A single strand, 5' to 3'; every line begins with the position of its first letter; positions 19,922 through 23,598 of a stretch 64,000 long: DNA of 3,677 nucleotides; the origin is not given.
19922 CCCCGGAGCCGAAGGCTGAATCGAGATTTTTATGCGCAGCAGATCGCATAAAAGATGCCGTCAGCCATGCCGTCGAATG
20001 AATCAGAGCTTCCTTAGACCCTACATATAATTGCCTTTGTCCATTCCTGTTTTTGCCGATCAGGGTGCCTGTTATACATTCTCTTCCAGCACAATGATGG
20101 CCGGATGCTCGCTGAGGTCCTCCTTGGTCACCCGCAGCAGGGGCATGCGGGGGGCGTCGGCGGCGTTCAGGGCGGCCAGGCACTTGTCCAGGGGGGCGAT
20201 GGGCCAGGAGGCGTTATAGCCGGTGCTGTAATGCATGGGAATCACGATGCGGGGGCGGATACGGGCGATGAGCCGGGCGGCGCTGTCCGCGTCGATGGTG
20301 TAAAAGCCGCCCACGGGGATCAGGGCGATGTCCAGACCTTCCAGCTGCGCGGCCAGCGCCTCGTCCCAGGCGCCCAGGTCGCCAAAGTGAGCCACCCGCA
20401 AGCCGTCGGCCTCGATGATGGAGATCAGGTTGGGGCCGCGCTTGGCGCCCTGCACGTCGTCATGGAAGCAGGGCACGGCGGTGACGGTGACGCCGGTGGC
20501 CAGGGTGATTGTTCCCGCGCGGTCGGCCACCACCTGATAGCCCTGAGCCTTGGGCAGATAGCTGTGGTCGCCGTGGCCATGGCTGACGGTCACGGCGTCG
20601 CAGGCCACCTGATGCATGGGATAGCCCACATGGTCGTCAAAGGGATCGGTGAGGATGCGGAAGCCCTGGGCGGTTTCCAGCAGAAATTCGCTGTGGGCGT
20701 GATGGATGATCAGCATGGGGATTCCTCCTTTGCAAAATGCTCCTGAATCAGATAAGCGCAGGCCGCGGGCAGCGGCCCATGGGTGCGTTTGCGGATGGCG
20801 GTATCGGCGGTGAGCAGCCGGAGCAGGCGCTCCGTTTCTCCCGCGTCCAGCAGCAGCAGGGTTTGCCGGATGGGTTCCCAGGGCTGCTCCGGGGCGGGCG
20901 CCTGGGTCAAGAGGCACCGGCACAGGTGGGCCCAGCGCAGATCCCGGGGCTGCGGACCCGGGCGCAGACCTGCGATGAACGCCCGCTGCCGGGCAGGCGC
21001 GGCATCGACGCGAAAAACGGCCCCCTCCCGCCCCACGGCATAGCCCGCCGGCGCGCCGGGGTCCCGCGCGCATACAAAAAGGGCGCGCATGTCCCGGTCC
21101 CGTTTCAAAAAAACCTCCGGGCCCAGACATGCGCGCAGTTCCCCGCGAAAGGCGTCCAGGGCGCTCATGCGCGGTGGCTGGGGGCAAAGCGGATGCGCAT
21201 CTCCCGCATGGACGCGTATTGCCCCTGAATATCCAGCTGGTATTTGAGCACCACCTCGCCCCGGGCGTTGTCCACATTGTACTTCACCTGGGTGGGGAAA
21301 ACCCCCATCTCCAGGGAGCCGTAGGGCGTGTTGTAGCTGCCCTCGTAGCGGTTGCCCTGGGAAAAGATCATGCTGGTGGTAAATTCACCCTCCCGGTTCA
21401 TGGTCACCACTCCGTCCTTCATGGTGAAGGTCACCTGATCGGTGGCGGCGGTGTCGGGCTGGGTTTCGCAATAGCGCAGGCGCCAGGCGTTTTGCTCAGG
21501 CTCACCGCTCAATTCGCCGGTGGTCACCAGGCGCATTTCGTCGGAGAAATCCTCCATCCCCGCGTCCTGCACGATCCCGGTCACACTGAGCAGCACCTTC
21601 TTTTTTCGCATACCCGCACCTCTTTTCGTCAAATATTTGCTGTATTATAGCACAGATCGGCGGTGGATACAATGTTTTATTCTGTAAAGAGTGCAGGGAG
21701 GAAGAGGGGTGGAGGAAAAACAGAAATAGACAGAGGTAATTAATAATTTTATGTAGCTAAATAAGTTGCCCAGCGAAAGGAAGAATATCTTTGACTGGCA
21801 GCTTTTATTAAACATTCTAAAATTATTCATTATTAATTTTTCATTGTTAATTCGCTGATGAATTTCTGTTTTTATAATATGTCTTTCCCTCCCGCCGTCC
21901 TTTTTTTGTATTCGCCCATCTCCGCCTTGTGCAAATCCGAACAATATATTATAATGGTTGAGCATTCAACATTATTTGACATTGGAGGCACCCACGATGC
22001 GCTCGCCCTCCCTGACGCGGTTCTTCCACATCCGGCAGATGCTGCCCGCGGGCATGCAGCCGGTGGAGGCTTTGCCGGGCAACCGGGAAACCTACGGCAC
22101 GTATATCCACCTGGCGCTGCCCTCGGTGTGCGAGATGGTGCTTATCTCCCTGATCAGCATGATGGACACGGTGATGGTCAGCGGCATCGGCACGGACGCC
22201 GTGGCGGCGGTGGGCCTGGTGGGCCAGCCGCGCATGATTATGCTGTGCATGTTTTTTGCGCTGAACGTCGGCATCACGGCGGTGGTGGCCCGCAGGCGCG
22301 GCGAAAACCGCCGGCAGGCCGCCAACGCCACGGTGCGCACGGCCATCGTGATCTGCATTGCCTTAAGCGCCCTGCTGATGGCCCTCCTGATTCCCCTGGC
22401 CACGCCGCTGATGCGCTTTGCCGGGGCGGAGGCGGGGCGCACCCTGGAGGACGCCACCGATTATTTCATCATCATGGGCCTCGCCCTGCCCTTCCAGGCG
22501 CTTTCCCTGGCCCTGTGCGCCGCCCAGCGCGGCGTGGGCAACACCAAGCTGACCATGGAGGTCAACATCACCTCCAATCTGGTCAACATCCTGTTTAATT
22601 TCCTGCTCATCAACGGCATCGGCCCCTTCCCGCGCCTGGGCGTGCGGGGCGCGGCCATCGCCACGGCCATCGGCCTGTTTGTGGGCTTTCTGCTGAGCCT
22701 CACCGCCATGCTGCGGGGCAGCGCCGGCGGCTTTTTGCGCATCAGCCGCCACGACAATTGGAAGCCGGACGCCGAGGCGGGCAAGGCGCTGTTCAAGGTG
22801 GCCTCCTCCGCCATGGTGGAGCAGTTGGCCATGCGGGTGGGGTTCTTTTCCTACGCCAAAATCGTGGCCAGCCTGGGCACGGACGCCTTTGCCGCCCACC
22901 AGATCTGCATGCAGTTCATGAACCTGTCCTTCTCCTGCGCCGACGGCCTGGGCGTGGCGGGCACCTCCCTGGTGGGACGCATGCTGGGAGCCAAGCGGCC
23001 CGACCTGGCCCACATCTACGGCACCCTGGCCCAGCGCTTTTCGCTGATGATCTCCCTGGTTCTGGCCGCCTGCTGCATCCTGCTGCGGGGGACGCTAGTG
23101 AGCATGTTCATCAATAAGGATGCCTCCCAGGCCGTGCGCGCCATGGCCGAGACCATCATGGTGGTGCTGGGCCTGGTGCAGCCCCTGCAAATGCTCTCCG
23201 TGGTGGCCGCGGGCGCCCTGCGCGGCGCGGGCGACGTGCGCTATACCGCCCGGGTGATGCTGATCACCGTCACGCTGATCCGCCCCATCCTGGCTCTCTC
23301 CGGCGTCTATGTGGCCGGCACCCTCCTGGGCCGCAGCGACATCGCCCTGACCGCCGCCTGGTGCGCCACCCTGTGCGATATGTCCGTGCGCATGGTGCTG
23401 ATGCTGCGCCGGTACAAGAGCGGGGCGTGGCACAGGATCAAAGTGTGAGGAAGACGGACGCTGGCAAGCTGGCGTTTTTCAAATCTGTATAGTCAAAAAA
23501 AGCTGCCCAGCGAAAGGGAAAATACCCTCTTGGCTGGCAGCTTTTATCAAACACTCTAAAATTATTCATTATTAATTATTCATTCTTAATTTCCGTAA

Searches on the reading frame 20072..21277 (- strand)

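Call 46: search_protein_families(library=pfam, proteins=[window:20072-21277:-], max_evalue=0.0001)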
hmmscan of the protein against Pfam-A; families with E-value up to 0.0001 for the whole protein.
window:20072-21277:- (401 aa): 2 families
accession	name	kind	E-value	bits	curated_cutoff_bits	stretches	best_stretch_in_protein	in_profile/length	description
PF13483.12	Lactamase_B_3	-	2.9e-39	135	24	1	193-349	5-160/160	Beta-lactamase superfamily domain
PF12706.13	Lactamase_B_2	-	3.9e-15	56.4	27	1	253-350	92-200/200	Beta-lactamase superfamily domain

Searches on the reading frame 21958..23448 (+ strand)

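Call 46: search_protein_families(library=pfam, proteins=[window:21958-23448:+], max_evalue=0.0001)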
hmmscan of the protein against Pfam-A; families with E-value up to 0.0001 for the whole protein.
window:21958-23448:+ (496 aa): 1 family
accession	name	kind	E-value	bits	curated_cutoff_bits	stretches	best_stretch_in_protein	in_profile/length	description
PF01554.23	MatE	-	2.9e-53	180.3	24.9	2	55-216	1-161/161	MatE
